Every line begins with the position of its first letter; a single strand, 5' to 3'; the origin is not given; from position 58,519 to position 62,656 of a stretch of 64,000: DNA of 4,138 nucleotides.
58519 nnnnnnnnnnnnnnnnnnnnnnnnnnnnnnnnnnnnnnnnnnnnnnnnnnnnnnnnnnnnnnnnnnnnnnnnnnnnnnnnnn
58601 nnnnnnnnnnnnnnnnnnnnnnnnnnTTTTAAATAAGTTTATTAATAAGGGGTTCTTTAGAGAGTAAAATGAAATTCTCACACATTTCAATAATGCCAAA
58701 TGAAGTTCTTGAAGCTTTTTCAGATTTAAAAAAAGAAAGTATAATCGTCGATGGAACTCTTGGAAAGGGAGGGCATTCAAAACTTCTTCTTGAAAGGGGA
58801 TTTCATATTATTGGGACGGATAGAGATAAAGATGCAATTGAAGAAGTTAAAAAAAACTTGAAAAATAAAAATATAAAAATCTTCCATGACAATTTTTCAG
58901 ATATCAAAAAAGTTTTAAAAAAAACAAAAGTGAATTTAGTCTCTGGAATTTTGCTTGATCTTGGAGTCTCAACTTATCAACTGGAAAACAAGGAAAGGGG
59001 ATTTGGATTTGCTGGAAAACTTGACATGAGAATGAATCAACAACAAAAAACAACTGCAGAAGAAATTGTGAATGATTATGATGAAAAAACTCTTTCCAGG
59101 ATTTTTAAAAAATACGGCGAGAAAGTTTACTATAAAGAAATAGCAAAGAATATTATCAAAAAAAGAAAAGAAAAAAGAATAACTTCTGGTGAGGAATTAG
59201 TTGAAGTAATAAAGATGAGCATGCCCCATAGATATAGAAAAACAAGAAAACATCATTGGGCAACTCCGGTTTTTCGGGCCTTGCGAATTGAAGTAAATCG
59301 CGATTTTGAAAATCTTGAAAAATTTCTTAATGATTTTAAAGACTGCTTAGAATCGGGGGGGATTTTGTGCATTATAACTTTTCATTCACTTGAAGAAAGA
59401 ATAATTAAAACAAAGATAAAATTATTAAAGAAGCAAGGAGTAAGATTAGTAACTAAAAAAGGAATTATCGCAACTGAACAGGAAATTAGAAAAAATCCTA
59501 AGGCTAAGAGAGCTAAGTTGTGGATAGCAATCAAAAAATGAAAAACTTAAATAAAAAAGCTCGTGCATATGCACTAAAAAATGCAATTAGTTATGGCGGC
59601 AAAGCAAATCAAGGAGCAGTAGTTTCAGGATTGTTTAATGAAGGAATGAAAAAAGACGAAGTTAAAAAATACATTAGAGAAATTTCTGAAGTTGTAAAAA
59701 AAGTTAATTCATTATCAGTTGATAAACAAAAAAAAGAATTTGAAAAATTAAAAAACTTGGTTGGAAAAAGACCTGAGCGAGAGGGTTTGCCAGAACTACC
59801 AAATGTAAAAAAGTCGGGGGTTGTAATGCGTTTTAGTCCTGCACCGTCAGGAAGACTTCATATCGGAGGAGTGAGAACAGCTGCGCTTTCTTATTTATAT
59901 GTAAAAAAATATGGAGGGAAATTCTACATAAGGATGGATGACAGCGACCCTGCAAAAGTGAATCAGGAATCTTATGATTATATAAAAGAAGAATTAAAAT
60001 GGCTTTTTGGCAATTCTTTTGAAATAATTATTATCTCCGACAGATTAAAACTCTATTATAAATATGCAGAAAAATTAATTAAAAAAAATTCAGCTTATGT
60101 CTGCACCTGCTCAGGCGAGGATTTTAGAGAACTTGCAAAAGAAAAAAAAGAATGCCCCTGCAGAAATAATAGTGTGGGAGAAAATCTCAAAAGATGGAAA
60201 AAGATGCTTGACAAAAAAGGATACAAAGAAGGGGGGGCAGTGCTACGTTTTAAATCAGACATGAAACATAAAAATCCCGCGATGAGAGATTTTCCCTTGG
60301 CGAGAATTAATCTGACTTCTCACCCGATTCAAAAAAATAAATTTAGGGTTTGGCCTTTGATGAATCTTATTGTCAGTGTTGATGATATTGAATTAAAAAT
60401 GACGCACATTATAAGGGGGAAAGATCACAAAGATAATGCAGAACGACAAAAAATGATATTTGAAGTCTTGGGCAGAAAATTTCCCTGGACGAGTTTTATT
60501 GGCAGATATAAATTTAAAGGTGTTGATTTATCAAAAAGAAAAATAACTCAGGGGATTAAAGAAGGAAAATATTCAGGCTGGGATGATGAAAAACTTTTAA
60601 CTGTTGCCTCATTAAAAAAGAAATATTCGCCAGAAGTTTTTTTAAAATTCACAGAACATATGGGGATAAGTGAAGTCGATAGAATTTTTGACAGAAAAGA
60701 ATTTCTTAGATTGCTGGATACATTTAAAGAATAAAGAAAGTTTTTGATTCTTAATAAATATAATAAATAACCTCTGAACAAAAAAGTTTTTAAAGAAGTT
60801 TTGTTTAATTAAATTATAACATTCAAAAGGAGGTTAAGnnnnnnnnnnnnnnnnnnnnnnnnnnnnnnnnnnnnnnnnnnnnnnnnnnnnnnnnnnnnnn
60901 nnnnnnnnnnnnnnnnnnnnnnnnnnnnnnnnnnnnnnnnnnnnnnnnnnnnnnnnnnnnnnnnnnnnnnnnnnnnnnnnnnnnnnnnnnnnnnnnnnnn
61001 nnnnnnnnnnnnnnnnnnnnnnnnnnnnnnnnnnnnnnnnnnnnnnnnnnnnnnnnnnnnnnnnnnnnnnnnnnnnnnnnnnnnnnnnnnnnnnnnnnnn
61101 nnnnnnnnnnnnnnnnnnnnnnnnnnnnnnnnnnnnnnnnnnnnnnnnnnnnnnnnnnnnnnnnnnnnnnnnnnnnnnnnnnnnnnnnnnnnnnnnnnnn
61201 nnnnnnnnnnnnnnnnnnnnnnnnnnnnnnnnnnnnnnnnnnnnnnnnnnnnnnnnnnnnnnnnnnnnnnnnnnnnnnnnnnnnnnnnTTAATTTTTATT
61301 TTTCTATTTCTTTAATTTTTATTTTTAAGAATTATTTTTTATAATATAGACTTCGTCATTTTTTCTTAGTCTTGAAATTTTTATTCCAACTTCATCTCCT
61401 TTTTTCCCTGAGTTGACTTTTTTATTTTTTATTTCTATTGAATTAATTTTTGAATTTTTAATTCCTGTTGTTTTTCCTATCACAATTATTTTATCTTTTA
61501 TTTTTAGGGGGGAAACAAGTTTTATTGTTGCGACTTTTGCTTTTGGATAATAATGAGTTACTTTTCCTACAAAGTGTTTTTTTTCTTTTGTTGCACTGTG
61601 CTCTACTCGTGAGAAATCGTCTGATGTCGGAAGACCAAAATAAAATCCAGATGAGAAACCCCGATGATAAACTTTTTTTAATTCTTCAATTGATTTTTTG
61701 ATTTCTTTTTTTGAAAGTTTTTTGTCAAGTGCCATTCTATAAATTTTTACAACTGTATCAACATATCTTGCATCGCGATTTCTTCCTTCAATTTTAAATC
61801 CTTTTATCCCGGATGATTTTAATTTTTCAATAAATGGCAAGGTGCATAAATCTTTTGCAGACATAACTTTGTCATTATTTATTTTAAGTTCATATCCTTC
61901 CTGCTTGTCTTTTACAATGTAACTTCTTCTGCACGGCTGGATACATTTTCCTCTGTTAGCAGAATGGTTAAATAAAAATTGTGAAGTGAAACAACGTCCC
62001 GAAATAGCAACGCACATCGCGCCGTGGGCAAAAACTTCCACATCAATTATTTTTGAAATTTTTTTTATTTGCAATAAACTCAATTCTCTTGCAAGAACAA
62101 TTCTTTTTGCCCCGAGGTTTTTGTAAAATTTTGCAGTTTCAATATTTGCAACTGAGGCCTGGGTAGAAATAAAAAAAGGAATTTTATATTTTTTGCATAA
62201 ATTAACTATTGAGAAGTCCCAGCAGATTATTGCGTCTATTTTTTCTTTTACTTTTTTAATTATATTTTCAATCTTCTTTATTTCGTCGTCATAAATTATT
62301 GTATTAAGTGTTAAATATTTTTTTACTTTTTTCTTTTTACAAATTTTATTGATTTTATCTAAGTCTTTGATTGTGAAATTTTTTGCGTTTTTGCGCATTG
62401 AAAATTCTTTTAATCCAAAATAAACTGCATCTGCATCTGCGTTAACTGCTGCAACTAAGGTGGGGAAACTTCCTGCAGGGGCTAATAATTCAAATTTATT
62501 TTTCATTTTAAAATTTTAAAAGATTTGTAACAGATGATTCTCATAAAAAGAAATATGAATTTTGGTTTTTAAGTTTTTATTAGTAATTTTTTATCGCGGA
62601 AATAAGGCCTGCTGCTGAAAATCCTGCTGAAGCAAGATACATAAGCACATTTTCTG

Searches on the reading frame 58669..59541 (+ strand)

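Call 59: search_protein_families(library=pfam, proteins=[window:58669-59541:+], max_evalue=0.001)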
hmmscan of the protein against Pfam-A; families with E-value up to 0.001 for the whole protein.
window:58669-59541:+ (290 aa): 4 families
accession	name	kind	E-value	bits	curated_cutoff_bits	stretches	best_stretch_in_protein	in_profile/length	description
PF01795.25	Methyltransf_5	-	1.4e-87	294.5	27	1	3-289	2-308/309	MraW methylase family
PF13847.12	Methyltransf_31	-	3.9e-05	23.8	27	0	28-90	9-77/145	Methyltransferase domain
PF08241.18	Methyltransf_11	-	5.2e-05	24.2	21.2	0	31-79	5-54/95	Methyltransferase domain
PF13649.12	Methyltransf_25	-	0.00013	23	27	0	27-81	2-60/97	Methyltransferase domain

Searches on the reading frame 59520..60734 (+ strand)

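Call 59: search_protein_families(library=pfam, proteins=[window:59520-60734:+], max_evalue=0.001)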
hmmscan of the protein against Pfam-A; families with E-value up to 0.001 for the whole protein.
window:59520-60734:+ (404 aa): 1 family
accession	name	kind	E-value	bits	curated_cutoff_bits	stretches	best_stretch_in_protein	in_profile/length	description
PF00749.27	tRNA-synt_1c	-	9.6e-65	219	23.4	1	101-386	2-294/314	tRNA synthetases class I (E and Q), catalytic domain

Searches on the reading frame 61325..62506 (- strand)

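Call 59: search_protein_families(library=pfam, proteins=[window:61325-62506:-], max_evalue=0.001)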
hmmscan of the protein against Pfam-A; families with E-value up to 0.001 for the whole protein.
window:61325-62506:- (393 aa): 1 family
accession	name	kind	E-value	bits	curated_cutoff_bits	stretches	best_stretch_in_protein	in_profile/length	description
PF01136.24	Peptidase_U32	-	5.6e-68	229.1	22.4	1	77-293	2-231/233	Peptidase family U32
